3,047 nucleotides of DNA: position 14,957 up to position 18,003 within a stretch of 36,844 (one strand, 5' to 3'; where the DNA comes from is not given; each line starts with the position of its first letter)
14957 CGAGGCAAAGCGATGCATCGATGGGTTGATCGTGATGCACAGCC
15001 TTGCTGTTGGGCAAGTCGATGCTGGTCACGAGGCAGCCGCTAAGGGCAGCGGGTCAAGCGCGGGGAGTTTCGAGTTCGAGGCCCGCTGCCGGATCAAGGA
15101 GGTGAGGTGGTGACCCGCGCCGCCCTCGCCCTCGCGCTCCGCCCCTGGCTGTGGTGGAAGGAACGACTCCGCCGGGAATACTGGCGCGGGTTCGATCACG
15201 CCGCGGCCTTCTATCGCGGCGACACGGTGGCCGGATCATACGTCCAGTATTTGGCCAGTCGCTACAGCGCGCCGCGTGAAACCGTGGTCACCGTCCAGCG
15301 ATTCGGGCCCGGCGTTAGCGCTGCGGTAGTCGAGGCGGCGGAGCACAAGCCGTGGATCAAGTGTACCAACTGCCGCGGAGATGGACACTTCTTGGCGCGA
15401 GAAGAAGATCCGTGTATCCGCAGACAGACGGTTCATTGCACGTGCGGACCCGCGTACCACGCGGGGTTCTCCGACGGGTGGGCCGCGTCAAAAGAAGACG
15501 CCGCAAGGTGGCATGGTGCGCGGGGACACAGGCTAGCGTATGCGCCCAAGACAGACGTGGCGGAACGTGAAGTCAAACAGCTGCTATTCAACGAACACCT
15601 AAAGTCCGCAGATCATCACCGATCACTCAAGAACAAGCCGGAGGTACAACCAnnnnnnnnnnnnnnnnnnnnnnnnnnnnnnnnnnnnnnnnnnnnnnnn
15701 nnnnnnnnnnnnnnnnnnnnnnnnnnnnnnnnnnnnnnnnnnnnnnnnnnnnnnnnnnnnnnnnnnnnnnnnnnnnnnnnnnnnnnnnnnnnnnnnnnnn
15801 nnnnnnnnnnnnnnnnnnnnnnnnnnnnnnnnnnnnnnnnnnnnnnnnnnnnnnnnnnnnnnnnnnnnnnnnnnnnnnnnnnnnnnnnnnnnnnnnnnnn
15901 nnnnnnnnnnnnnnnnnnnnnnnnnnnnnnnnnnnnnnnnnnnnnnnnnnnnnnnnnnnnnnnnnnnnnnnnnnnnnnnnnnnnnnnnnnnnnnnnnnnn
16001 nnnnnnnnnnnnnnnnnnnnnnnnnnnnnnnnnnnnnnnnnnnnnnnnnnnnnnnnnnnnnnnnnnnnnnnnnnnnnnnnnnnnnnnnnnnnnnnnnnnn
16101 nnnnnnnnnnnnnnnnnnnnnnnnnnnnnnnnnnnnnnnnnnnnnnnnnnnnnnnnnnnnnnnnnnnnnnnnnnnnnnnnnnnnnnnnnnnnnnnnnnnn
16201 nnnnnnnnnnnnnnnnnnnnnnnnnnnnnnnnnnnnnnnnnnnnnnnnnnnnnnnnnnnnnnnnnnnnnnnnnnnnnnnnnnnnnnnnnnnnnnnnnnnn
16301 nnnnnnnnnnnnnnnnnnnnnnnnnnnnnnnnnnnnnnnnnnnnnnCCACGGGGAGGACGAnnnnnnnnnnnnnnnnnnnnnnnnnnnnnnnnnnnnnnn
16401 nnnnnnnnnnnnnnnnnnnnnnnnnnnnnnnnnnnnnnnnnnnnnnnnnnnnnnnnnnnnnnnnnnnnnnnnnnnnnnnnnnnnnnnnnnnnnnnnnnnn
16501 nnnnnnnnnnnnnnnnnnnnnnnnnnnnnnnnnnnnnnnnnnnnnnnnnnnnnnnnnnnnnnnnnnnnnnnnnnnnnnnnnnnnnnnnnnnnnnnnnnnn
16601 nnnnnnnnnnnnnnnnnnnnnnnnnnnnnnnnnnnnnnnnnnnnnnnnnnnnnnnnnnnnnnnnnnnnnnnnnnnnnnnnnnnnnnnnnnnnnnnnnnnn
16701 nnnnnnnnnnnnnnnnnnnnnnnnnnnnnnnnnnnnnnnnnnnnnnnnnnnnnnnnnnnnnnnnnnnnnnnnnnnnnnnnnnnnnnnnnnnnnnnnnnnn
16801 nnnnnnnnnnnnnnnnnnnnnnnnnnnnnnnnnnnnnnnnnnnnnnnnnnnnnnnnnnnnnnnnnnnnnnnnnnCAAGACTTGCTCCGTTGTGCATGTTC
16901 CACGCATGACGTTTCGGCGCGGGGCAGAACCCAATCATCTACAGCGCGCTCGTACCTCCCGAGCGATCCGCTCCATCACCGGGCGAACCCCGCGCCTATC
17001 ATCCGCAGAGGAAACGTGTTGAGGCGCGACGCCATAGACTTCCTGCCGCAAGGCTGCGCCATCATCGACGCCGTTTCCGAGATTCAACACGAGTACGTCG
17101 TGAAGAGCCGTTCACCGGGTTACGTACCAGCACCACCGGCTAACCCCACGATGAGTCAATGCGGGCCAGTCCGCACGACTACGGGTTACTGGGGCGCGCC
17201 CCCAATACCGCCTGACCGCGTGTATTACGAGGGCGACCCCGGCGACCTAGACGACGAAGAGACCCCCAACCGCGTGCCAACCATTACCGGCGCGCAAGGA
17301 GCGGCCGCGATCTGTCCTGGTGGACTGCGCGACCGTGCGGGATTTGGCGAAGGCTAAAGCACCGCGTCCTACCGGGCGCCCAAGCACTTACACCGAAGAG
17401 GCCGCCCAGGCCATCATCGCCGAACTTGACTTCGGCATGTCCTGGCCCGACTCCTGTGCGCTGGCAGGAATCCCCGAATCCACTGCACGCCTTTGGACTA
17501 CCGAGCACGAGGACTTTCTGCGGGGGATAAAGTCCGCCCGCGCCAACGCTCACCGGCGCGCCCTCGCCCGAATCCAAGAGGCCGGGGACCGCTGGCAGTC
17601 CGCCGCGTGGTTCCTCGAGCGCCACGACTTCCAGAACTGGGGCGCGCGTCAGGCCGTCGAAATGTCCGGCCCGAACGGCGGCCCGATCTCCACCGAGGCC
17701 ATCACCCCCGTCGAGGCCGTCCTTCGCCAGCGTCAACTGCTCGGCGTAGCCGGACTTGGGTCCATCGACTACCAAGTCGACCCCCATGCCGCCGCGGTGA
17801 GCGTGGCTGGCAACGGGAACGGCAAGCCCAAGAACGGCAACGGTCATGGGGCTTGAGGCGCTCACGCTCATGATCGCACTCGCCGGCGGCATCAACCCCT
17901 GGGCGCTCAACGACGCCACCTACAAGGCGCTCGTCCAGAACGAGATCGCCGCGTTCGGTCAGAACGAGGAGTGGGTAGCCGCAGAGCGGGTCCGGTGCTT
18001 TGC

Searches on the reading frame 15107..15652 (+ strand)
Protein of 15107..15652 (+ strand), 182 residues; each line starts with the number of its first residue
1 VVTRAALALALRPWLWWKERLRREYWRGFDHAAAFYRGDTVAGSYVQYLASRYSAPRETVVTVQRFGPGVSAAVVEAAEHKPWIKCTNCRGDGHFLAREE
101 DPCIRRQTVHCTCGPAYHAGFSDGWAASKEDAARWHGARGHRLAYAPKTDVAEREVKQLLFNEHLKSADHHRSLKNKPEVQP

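Call 4: search_protein_families(library=pfam, max_evalue=1, proteins=[window:15107-15652:+])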
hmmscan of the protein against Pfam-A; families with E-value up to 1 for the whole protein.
window:15107-15652:+ (182 aa): 0 families

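Call 5: search_protein_families(library=phrogs, max_evalue=0.1, proteins=[window:15107-15652:+])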
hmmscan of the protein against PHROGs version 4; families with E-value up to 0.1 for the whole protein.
window:15107-15652:+ (182 aa): 1 family
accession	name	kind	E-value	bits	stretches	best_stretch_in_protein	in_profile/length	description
phrog_7695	-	unknown function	0.079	14.3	0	69-105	41-77/97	-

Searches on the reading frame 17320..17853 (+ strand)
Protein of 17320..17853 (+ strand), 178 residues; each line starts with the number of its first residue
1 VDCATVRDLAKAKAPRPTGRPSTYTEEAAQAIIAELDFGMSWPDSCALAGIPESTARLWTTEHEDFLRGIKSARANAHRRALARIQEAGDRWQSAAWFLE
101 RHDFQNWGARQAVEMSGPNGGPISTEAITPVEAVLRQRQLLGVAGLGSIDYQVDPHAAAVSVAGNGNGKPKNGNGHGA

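Call 98: search_protein_families(library=phrogs, max_evalue=0.001, proteins=[window:17320-17853:+])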
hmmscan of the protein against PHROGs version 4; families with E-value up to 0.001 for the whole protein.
window:17320-17853:+ (178 aa): 2 families
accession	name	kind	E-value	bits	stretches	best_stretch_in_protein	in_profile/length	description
phrog_4102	-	head and packaging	4.8e-21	76.7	1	17-124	8-127/166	terminase small subunit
phrog_1482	-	head and packaging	8.5e-12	45.9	1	12-126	3-132/147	terminase small subunit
